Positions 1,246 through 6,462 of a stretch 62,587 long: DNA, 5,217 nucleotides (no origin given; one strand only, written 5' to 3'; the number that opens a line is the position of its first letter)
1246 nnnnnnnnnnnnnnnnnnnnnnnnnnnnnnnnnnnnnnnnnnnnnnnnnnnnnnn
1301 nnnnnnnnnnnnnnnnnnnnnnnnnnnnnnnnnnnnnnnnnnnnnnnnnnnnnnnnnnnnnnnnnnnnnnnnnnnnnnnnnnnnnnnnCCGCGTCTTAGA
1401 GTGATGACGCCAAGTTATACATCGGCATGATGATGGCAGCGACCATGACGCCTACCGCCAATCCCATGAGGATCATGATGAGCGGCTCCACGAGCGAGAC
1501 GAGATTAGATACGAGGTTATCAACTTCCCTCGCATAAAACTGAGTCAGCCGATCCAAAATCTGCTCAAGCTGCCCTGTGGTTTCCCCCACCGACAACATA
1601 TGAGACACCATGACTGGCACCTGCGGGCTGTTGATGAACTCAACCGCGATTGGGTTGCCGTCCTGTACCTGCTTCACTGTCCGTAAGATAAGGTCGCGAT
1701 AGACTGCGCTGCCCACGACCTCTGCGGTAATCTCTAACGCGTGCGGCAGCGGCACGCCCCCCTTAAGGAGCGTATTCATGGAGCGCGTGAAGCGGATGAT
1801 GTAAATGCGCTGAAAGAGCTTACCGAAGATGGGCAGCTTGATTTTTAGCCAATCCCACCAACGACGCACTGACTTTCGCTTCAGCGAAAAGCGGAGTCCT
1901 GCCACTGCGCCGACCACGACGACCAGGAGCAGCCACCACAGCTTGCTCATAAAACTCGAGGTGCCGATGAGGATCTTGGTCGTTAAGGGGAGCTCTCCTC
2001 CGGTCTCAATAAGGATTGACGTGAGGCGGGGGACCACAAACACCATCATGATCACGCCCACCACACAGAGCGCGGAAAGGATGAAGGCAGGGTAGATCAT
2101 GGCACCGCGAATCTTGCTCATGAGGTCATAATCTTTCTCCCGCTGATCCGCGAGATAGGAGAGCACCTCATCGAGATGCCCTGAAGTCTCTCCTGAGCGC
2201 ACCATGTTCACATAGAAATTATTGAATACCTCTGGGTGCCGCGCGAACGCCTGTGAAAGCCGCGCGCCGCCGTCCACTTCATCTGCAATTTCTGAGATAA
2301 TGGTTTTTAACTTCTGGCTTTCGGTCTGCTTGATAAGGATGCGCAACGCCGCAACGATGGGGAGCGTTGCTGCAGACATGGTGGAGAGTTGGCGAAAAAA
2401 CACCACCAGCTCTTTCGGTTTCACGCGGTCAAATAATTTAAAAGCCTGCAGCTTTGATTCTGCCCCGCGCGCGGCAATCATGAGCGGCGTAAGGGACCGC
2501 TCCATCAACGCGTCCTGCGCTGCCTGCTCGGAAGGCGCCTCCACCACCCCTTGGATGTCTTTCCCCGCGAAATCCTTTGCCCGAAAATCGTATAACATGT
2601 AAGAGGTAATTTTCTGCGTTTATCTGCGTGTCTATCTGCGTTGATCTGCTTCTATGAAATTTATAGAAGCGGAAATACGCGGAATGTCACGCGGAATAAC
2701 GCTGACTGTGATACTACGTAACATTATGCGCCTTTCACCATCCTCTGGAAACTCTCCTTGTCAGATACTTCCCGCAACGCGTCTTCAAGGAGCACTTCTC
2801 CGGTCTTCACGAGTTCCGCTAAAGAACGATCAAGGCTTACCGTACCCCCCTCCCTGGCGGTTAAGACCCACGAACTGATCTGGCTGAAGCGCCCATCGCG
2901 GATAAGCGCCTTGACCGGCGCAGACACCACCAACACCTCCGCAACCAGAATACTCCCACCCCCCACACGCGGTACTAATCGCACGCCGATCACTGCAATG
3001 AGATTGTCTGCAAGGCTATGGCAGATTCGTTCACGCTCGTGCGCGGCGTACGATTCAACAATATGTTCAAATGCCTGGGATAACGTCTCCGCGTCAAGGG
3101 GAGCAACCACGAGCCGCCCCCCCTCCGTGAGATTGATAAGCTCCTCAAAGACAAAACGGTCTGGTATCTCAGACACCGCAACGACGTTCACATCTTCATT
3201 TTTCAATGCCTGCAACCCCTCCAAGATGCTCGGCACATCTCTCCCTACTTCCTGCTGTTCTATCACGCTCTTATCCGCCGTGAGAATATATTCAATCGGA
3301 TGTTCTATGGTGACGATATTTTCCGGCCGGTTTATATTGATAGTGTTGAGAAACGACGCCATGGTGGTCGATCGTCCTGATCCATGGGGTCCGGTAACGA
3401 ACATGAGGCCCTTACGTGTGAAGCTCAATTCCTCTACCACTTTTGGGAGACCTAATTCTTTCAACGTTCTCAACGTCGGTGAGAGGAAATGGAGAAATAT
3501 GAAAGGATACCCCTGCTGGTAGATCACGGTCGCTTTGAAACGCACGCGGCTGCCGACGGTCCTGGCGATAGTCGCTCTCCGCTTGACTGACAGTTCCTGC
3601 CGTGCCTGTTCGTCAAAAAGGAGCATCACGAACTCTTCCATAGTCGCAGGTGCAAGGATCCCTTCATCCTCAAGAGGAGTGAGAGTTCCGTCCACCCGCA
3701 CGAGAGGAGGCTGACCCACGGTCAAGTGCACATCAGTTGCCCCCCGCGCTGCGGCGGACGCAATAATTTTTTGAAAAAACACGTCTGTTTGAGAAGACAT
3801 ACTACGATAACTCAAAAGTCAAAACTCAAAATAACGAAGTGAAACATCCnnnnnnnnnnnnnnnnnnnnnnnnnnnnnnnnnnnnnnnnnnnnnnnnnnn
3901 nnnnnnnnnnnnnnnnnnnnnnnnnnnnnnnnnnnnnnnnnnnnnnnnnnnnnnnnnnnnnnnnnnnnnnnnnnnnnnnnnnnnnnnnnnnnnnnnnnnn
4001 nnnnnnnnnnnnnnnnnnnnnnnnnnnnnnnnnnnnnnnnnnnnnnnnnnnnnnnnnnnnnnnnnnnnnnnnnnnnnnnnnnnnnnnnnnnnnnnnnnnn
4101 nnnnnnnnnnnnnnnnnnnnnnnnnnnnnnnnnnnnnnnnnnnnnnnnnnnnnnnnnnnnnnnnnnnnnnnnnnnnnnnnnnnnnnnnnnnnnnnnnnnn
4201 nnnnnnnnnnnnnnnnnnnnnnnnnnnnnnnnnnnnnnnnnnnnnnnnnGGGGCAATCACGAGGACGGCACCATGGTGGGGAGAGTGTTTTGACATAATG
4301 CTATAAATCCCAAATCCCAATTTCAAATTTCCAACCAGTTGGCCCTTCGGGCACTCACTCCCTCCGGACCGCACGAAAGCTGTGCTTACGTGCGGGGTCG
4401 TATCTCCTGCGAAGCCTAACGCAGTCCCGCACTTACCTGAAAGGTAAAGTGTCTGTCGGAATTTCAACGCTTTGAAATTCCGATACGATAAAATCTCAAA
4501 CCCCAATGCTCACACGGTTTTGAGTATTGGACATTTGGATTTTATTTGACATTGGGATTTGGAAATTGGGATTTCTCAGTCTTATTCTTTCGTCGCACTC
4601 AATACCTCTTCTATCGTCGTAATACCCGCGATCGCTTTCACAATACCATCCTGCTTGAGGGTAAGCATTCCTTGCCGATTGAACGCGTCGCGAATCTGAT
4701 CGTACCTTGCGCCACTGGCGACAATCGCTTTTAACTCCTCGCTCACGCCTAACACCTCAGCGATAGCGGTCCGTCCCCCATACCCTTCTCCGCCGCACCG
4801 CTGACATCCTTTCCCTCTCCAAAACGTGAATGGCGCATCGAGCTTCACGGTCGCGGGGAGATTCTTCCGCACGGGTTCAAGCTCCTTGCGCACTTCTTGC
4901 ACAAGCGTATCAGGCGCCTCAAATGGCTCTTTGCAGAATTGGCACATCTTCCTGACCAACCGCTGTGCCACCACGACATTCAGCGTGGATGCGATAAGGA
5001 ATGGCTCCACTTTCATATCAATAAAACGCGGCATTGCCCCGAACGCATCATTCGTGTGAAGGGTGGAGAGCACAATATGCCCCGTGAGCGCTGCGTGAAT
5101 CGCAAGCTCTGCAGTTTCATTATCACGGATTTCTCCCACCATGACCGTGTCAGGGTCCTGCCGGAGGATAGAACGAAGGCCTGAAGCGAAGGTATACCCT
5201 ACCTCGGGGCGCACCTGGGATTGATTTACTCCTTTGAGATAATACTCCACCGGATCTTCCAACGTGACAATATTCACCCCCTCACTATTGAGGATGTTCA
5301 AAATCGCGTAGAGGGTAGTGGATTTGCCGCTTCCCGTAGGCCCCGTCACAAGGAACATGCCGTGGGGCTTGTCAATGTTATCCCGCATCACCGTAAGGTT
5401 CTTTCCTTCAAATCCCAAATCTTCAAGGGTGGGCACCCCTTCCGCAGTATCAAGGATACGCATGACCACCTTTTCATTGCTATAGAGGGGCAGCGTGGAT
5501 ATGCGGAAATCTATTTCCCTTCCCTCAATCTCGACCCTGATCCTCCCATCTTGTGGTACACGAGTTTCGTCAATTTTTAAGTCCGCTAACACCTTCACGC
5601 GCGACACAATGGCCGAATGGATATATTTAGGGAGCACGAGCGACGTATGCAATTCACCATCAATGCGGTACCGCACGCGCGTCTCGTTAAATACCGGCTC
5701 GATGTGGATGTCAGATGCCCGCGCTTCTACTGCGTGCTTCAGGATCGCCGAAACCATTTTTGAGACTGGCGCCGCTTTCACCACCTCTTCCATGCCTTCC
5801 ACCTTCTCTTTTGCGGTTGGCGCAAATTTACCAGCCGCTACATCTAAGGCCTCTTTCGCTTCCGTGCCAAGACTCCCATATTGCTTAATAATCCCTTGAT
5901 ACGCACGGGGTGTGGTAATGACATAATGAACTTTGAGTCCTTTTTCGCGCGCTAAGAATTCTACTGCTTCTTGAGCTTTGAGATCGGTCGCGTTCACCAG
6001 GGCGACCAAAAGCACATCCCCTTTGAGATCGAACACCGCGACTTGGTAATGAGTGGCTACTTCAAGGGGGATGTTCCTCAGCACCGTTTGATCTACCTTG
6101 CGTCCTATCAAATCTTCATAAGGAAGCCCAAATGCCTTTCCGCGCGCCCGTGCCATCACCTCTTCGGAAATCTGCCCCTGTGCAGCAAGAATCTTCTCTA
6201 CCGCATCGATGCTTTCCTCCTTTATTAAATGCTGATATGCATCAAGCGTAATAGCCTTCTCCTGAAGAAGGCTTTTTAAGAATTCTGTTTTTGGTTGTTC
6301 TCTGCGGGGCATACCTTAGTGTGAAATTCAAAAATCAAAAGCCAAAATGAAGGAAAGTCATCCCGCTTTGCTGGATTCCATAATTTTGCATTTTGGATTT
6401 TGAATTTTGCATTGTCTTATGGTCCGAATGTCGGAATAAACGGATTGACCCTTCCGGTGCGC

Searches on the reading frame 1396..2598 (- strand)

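Call 77: search_protein_families(library=pfam, proteins=[window:1396-2598:-], max_evalue=0.001)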
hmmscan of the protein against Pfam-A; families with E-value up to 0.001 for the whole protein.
window:1396-2598:- (400 aa): 1 family
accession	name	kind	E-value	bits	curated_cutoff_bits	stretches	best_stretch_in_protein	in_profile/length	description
PF00482.28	T2SSF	-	2.8e-62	208.7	25.2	2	67-190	1-125/125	Type II secretion system (T2SS), protein F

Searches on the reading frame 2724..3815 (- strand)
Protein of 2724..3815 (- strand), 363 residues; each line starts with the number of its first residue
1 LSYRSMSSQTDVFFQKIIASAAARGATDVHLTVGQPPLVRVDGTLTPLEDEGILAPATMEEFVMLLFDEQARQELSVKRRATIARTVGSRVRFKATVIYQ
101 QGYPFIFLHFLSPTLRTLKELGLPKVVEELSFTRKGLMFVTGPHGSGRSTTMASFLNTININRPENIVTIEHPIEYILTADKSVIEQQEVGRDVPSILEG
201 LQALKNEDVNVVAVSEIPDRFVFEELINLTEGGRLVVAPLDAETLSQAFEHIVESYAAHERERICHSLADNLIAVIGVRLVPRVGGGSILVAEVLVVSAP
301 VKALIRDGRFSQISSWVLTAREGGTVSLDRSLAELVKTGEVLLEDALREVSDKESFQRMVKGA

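Call 77: search_protein_families(library=pfam, proteins=[window:2724-3815:-], max_evalue=0.001)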
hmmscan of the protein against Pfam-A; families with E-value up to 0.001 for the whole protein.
window:2724-3815:- (363 aa): 2 families
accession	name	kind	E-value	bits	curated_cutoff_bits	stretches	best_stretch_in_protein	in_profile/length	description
PF00437.27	T2SSE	-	1e-12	47.9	24.9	1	132-283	139-280/370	Type II/IV secretion system protein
PF13191.12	AAA_16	-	0.00026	22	32.6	1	134-255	23-125/167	AAA ATPase domain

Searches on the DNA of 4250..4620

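Call 108: search_rna_families(source=window, start=4250, end=4620, threshold=evalue, max_evalue=1)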
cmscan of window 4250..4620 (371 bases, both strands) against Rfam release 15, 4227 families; matches with E-value up to 1: 1.
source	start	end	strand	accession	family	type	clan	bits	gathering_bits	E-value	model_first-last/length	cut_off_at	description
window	4486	4547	+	RF03498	mir-3145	Gene; miRNA;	-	20.2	98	0.2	1-84/84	no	mir-3145 microRNA precursor family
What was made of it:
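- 4305..4574 (.): A-type arms enclosing a 215-nt structured non-coding insert. No Rfam family (call 108).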

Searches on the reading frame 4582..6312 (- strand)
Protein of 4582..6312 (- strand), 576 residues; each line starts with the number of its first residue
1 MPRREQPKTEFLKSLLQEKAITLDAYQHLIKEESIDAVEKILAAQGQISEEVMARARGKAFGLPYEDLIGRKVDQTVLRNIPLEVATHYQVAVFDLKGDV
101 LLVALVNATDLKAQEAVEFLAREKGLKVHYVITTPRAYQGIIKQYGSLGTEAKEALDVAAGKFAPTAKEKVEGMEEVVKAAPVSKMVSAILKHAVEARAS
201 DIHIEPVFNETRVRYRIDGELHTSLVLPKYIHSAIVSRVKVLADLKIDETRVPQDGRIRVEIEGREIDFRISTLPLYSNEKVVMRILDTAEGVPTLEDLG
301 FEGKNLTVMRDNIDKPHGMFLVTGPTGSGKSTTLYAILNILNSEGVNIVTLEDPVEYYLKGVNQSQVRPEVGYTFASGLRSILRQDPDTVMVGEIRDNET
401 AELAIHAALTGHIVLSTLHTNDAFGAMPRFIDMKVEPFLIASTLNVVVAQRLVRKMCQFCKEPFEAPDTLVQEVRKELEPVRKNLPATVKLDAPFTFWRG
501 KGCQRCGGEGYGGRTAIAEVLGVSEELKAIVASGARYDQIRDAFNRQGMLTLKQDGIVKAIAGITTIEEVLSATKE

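Call 77: search_protein_families(library=pfam, proteins=[window:4582-6312:-], max_evalue=0.001)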
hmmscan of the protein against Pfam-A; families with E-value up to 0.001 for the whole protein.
window:4582-6312:- (576 aa): 6 families
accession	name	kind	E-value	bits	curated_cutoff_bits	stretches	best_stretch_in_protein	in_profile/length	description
PF00437.27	T2SSE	-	5e-127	424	24.9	1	179-571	4-369/370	Type II/IV secretion system protein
PF05157.20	MshEN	-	1.8e-12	47.5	23.1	1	61-148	1-86/90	MshEN domain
PF13555.12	AAA_29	-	8.1e-06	25.9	27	1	316-344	21-49/61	P-loop containing region of AAA domain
PF13191.12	AAA_16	-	8.7e-05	23.5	32.6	1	315-430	23-123/167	AAA ATPase domain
PF13476.12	AAA_23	-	0.00046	21.3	27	1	313-341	15-43/201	AAA domain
PF13401.12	AAA_22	-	0.0007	20.4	27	0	316-354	4-42/130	AAA domain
